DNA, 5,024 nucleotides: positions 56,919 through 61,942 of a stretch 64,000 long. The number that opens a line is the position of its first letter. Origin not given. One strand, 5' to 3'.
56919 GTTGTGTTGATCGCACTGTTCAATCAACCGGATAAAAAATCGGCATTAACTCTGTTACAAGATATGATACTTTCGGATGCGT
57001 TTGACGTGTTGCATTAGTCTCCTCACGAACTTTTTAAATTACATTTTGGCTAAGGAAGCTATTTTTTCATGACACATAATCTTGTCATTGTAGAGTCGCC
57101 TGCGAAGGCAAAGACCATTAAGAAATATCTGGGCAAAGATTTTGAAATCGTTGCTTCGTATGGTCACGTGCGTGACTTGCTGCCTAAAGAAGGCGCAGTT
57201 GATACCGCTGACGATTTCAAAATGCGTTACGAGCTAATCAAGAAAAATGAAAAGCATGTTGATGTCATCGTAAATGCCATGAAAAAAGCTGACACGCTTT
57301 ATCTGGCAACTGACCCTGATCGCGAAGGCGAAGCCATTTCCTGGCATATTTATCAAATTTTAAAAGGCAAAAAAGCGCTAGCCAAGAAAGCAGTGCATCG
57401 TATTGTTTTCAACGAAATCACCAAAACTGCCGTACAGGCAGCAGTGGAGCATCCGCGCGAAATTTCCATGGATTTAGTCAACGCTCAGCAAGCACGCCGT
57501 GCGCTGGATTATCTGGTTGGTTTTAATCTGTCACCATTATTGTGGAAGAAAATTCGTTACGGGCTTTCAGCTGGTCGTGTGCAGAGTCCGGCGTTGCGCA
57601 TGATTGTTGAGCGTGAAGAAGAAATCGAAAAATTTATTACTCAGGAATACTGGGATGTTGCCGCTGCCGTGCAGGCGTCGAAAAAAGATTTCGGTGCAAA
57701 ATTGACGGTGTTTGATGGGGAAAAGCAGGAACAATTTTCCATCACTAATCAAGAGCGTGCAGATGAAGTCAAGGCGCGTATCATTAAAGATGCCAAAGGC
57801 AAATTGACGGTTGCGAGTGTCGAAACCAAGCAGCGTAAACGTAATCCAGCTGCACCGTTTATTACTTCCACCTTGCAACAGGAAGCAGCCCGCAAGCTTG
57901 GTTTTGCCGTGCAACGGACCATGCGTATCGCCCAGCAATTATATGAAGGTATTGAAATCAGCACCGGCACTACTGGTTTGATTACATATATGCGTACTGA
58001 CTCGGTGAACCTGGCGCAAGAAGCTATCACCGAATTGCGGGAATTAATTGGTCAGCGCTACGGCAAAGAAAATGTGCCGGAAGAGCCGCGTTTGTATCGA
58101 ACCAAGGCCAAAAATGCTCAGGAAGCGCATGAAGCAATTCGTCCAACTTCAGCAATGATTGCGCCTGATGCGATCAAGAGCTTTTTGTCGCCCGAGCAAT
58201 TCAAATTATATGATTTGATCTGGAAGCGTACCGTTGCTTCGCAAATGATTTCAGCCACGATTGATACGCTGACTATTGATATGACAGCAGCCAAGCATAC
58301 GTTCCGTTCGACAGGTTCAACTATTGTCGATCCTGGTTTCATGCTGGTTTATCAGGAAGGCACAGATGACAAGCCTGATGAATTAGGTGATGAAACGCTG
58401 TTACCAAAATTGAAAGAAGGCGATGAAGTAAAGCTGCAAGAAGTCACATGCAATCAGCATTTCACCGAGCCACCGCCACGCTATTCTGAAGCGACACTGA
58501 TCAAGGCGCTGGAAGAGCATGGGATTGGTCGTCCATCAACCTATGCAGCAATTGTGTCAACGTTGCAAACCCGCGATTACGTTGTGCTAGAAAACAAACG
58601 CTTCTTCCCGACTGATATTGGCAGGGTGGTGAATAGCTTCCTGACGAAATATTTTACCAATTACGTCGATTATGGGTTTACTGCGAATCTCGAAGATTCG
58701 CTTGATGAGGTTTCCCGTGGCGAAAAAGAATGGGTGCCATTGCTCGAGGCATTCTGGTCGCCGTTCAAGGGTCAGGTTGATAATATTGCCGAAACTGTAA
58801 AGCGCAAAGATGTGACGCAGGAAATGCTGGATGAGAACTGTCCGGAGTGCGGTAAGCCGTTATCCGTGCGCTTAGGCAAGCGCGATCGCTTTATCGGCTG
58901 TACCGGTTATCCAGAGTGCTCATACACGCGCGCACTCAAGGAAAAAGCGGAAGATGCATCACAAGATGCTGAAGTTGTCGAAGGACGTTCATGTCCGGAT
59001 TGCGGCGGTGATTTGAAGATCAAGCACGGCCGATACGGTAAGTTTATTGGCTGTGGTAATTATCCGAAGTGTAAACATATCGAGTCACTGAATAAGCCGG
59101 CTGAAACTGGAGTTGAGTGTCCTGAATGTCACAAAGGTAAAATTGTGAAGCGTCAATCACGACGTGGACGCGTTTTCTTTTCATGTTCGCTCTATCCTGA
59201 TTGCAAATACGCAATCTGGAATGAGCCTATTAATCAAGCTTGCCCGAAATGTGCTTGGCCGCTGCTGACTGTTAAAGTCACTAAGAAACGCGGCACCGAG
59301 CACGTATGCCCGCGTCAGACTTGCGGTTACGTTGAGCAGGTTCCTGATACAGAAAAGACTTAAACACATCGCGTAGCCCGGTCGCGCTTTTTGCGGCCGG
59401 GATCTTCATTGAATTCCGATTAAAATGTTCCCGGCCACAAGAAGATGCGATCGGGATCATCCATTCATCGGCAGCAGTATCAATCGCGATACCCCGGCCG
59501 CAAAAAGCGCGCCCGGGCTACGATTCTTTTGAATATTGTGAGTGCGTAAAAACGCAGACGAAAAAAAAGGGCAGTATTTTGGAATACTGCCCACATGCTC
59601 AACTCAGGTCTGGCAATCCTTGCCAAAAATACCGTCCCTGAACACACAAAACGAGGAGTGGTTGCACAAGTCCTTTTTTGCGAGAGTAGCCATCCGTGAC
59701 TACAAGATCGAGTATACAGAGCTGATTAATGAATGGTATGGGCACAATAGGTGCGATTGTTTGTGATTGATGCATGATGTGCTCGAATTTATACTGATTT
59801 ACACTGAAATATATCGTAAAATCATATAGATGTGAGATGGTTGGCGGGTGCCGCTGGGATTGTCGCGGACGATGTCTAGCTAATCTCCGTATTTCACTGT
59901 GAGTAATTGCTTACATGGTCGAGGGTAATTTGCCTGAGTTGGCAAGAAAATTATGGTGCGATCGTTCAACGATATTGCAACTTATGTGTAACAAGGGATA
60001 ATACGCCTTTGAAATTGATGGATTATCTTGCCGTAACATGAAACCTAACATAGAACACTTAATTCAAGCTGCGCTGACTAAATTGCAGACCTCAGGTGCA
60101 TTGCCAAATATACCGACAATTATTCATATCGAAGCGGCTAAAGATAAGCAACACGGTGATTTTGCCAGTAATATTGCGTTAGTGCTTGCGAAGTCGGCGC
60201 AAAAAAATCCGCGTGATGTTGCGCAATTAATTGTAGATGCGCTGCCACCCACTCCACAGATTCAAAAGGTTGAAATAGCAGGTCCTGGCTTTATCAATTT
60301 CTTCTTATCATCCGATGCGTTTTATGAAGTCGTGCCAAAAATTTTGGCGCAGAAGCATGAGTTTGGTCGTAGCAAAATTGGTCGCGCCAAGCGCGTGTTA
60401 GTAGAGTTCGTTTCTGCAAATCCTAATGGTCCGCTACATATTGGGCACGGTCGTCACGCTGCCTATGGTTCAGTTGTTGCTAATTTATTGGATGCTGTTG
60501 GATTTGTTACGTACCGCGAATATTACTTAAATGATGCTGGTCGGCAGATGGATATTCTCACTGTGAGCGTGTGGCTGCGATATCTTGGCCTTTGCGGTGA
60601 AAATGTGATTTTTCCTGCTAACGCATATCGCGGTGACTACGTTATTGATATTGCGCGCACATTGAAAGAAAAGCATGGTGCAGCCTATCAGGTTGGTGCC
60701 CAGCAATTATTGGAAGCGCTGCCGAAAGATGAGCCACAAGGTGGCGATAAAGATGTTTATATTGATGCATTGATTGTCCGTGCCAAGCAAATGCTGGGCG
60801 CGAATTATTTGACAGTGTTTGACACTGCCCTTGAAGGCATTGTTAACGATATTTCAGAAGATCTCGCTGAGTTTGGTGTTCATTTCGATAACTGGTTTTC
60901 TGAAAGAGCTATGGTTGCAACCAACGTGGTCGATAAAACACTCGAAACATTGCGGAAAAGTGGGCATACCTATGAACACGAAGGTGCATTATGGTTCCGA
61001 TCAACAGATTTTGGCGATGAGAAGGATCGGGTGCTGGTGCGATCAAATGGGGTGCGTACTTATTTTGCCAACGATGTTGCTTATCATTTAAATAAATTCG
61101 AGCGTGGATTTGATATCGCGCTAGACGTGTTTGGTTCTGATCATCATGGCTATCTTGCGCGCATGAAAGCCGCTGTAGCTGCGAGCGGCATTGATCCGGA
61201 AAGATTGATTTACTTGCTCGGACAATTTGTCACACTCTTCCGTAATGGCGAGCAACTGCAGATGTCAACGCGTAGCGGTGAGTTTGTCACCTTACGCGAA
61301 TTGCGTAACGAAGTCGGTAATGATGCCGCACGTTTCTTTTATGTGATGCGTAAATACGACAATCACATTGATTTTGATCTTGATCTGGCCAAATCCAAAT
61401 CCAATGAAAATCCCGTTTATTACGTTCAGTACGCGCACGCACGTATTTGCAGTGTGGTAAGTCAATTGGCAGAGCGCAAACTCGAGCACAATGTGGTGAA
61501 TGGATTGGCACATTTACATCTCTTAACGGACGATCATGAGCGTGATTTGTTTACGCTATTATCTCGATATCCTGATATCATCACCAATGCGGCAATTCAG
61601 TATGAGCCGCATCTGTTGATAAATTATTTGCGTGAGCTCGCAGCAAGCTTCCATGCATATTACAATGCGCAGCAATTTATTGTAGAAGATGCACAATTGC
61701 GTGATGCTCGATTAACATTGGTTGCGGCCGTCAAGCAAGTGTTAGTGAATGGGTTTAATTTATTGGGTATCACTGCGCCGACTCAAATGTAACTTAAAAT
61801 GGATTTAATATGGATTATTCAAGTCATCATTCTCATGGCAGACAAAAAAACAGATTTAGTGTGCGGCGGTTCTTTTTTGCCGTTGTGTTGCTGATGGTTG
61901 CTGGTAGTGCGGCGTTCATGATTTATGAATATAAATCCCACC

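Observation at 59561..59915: Unannotated CsrA/RsmA-sponge sRNA with a complete GacA/LetA regulatory architecture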

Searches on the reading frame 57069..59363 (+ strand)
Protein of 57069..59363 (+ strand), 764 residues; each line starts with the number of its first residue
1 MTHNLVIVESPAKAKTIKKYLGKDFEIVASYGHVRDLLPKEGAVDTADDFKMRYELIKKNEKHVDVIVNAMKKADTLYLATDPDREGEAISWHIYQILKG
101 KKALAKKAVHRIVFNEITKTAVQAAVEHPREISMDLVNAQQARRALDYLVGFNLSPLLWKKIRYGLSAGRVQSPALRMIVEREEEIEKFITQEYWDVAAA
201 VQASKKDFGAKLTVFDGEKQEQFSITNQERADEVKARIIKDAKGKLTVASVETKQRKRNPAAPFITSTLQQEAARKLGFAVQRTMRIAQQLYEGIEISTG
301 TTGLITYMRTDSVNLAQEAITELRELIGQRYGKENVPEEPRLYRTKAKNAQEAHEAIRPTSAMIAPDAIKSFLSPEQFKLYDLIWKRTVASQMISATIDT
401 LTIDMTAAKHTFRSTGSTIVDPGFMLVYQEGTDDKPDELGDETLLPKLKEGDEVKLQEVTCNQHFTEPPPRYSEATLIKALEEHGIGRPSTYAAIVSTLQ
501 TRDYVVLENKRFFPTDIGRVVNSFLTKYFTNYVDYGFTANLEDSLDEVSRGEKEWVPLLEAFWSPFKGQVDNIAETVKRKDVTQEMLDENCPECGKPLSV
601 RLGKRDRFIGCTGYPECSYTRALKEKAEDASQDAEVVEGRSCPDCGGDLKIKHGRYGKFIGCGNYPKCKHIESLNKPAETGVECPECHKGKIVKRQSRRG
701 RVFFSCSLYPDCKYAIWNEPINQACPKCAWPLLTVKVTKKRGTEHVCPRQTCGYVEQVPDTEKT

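Call 8: search_protein_families(library=ncbifam, proteins=[window:57069-59363:+])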
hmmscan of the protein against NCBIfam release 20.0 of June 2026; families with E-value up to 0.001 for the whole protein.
window:57069-59363:+ (764 aa): 12 families
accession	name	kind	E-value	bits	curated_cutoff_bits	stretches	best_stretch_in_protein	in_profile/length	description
NF006451.0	PRK08780.1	equivalog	0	1032.3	1265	1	1-606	1-609/824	DNA topoisomerase I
TIGR01051.1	topA_bact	equivalog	1e-249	830.8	456.4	2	5-623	1-631/632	type I DNA topoisomerase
NF004966.0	PRK06319.1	equivalog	3.5e-225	749.9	868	1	1-714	1-727/862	DNA topoisomerase I/SWI domain fusion protein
TIGR01057.1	topA_arch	equivalog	1.7e-92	310.6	458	2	22-617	37-618/618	DNA topoisomerase I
NF005829.0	PRK07726.1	subfamily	1.6e-89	301.4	597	1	51-629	70-650/669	DNA topoisomerase 3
TIGR01054.1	rgy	equivalog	8.8e-89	298.4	471.7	1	52-564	697-1167/1172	reverse gyrase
NF005555.0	PRK07220.1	equivalog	1.9e-88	297.6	635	2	57-625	81-627/740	DNA topoisomerase I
NF011532.0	PRK14973.1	equivalog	1.4e-82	277.9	930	2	60-623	83-623/936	DNA topoisomerase I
TIGR01056.1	topB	subfamily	3.2e-78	263.9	515.75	1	52-620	73-643/706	DNA topoisomerase III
NF004438.0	PRK05776.1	equivalog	4.2e-74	249.9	793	1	25-595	51-610/677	DNA topoisomerase I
NF006032.0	PRK08173.1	equivalog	2e-54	184.7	1058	1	55-598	76-634/863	DNA topoisomerase III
NF011313.0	PRK14724.1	equivalog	4.8e-43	147.1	1088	1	57-516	82-570/988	DNA topoisomerase III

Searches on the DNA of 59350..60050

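Call 4: search_rna_families(source=window, start=59350, end=60050, threshold=evalue, max_evalue=10, show_alignments=5)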
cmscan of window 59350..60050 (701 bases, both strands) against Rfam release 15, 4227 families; matches with E-value up to 10: 6.
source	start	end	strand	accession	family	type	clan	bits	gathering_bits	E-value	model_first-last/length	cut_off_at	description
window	59562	59632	-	RF01489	sbrA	Gene; sRNA;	-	23.4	45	0.023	1-71/71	no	Listeria sRNA sbrA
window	59391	59442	+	RF03904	MIR7991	Gene; miRNA;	-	20.8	58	0.13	1-47/47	no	MIR7991 microRNA precursor family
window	59732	59793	+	RF03353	MIR5291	Gene; miRNA;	-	17.5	54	4.6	1-65/65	no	MIR5291 microRNA precursor family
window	59381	59450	-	RF00486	mir-129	Gene; miRNA;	-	16.9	48.6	1.8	1-75/75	no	mir-129 microRNA precursor family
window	59381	59449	+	RF00486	mir-129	Gene; miRNA;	-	14.3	48.6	9.4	1-75/75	no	mir-129 microRNA precursor family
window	59546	59587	-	RF01535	TB10Cs5H2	Gene; snRNA; snoRNA; HACA-box;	-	13.7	40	6.9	17-61/78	no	Trypanosomatid snoRNA TB10Cs5H2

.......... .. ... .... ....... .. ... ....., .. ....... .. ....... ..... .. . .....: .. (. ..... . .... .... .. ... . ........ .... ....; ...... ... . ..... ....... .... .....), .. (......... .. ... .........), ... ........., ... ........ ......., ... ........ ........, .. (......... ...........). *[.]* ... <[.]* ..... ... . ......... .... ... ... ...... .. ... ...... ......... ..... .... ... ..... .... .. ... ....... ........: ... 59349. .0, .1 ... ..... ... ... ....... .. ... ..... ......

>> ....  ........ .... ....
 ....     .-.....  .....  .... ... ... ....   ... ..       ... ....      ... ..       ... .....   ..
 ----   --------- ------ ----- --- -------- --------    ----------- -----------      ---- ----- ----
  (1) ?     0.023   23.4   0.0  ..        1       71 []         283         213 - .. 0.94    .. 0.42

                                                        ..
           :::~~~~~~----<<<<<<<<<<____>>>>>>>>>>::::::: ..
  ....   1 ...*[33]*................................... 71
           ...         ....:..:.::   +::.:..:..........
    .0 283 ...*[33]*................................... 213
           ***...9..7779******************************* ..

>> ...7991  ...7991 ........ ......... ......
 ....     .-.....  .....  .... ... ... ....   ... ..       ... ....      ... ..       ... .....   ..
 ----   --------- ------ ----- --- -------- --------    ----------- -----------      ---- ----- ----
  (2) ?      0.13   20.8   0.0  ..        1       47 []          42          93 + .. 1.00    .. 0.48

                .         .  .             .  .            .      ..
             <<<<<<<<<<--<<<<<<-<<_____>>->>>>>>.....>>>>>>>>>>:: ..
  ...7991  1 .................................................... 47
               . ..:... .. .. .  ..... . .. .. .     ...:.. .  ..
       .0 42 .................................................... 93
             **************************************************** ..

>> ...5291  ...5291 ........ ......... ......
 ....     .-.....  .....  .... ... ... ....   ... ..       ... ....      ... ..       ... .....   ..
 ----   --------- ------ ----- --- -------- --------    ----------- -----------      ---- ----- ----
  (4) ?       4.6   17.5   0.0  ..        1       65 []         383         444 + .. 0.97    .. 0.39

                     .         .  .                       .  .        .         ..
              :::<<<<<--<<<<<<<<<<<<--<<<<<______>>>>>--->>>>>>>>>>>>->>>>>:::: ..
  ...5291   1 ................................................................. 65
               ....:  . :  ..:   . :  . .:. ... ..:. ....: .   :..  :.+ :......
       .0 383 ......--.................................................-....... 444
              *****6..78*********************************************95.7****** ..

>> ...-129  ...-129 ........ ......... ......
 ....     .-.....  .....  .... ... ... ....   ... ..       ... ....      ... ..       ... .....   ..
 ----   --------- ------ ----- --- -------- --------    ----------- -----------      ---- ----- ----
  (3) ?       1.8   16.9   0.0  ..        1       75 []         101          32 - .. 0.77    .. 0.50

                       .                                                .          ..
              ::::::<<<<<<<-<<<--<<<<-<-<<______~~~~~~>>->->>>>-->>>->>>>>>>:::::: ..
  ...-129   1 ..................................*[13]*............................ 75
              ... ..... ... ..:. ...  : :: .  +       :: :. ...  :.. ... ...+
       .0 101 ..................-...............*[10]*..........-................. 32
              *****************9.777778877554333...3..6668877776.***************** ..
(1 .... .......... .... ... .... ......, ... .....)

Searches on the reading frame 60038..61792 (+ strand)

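Call 8: search_protein_families(library=ncbifam, proteins=[window:60038-61792:+])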
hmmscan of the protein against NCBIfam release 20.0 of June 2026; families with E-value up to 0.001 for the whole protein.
window:60038-61792:+ (584 aa): 7 families
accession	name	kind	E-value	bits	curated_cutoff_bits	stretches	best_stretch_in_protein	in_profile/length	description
TIGR00456.1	argS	equivalog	2.1e-135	452.3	261.65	1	4-584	4-569/569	arginine--tRNA ligase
NF002447.0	PRK01611.3-4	equivalog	6.2e-63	213.2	460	2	4-370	4-338/613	arginine--tRNA ligase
NF002446.0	PRK01611.3-3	equivalog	7.6e-61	206.2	399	3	423-584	481-636/636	arginine--tRNA ligase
NF045898.1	ArgS_rel_codon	equivalog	9.7e-42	143.6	340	2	24-155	26-147/327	ArgS-related anticodon-binding protein NrtL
NF001100.0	PRK00133.1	equivalog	0.00012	20.8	587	0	403-543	325-454/676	methionine--tRNA ligase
TIGR00211.2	glyS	equivalog_domain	0.00016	20.3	300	1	474-569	582-675/684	glycine--tRNA ligase subunit beta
TIGR00398.1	metG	equivalog_domain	0.00028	19.7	336.35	0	404-488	323-408/530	methionine--tRNA ligase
